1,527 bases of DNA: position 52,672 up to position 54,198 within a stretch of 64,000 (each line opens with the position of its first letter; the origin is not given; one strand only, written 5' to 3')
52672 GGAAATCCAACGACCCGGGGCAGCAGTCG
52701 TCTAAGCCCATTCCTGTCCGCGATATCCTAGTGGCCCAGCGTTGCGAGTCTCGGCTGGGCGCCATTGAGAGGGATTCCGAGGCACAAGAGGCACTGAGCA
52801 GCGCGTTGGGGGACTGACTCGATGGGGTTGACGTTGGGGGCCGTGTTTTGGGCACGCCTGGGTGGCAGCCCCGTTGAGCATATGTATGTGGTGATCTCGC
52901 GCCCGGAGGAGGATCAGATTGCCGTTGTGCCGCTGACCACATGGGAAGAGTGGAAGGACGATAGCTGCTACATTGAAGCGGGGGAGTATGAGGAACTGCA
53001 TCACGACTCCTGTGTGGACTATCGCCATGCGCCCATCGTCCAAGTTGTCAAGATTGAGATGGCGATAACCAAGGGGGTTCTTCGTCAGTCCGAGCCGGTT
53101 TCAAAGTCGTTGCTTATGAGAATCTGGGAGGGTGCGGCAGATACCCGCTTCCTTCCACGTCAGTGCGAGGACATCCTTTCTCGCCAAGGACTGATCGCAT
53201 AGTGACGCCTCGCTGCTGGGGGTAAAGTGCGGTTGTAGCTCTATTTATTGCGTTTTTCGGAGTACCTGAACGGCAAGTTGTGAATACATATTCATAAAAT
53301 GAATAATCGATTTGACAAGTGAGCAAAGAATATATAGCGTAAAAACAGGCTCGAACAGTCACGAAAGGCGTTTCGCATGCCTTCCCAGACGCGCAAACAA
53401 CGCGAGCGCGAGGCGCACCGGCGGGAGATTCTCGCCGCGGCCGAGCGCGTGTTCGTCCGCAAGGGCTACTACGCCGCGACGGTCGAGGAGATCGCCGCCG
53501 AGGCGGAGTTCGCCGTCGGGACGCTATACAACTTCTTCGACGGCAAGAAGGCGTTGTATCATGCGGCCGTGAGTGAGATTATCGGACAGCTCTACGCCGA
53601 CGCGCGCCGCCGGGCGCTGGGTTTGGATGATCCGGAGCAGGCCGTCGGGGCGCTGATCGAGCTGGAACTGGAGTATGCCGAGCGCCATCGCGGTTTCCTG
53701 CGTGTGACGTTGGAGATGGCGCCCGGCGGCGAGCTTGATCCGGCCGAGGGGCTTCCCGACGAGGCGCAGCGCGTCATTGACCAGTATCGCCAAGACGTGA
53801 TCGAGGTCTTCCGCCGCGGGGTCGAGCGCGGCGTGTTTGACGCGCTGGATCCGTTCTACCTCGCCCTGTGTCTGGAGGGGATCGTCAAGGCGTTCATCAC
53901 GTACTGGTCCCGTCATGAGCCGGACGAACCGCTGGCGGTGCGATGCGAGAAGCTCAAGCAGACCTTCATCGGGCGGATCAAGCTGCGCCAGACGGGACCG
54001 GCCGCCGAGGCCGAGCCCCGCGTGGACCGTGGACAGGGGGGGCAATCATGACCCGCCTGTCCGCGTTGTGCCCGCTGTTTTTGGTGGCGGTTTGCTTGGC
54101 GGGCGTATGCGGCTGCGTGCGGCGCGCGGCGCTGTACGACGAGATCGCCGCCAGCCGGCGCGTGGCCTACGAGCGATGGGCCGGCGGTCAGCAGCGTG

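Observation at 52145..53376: Lower-GC islet with a Panacea (DUF4065) antitoxin gene and an unassigned 126-aa partner: candidate new toxin-antitoxin pair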

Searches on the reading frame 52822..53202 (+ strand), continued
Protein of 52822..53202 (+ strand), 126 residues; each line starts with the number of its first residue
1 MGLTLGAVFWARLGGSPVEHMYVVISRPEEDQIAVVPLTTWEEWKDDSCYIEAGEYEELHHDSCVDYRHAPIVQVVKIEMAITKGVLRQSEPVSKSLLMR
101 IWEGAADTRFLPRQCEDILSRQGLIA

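Call 48: fold_search(model_id=the predicted structure, library=viral)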
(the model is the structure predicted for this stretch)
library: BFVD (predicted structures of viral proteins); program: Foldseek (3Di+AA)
matches with E <= 10: 396; with E <= 0.001: 2
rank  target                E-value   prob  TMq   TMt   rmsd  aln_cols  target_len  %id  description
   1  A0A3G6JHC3            6.5e-04  1.00  0.53  0.61   3.9       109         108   15  Type II toxin-antitoxin system PemK/MazF family toxin [Lactobacillus phage ViSo-2018a]
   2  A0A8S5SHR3            9.8e-04  1.00  0.53  0.31  10.7       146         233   12  PemK-like protein [Phage sp. ctqZP6]
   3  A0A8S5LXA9            1.2e-03  1.00  0.57  0.58   4.9       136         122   12  Endoribonuclease [Siphoviridae sp. ctRiO19]
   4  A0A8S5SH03            2.0e-03  1.00  0.49  0.45   7.3       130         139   11  PemK-like protein [Siphoviridae sp. ctBCr48]
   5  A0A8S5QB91            2.4e-03  1.00  0.37  0.27   5.5        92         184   16  PemK-like protein [Myoviridae sp. ctdv95]
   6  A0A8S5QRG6            2.6e-03  1.00  0.55  0.33   6.9       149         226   11  PemK-like protein [Myoviridae sp. ctgXL3]
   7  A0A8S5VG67            5.9e-03  1.00  0.54  0.42   7.7       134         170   15  PemK-like protein [Podoviridae sp. ct6BA50]
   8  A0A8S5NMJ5            7.5e-03  1.00  0.56  0.31   6.5       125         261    9  Uncharacterized protein [Siphoviridae sp. ctGMq5]
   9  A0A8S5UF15            1.0e-02  0.99  0.51  0.31   6.1       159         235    8  PemK-like protein [Myoviridae sp. ctcyQ27]
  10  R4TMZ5                5.1e-02  0.99  0.42  0.60   4.6        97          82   14  Uncharacterized protein [Halogranum tailed virus 1]
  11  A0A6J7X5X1            5.7e-02  0.99  0.46  0.54   5.3       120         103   10  Uncharacterized protein [uncultured Caudovirales phage]
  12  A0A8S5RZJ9            9.2e-02  0.57  0.37  0.33  15.4       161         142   12  Uncharacterized protein [Myoviridae sp. ctNQV2]
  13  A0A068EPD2            9.8e-02  0.95  0.40  0.26   6.1       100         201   10  Uncharacterized protein [Bacillus phage CP-51]
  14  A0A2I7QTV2            1.1e-01  0.99  0.41  0.58   3.2        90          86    7  (no name in the UniProt tables at hand)
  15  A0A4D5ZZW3            1.9e-01  0.47  0.28  0.17   7.4        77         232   12  (no name in the UniProt tables at hand)
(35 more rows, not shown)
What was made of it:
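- The viral library also returns PemK/MazF toxins (call 48).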

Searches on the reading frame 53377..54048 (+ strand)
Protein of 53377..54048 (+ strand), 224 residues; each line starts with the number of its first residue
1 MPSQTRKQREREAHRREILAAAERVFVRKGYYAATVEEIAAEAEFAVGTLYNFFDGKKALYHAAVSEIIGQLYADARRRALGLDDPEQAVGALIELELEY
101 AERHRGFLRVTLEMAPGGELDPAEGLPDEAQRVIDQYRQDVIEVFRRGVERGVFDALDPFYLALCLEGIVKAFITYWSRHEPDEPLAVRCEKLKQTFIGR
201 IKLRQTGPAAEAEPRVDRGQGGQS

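Call 4: search_protein_families(library=pfam, proteins=[window:53377-54048:+], max_evalue=1)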
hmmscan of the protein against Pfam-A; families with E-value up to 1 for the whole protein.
window:53377-54048:+ (224 aa): 4 families
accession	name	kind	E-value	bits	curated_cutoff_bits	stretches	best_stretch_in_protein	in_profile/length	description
PF00440.29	TetR_N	-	6.8e-14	51.8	24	1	18-64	1-47/47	Bacterial regulatory proteins, tetR family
PF17932.6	TetR_C_24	-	0.014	16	26.4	1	130-172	44-86/114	Tetracyclin repressor-like, C-terminal domain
PF17938.6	TetR_C_29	-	0.1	13.2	26.2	1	86-163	1-77/119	Tetracyclin repressor-like, C-terminal domain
PF10729.16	CedA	-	0.13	12.8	27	0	123-140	57-74/75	Cell division activator CedA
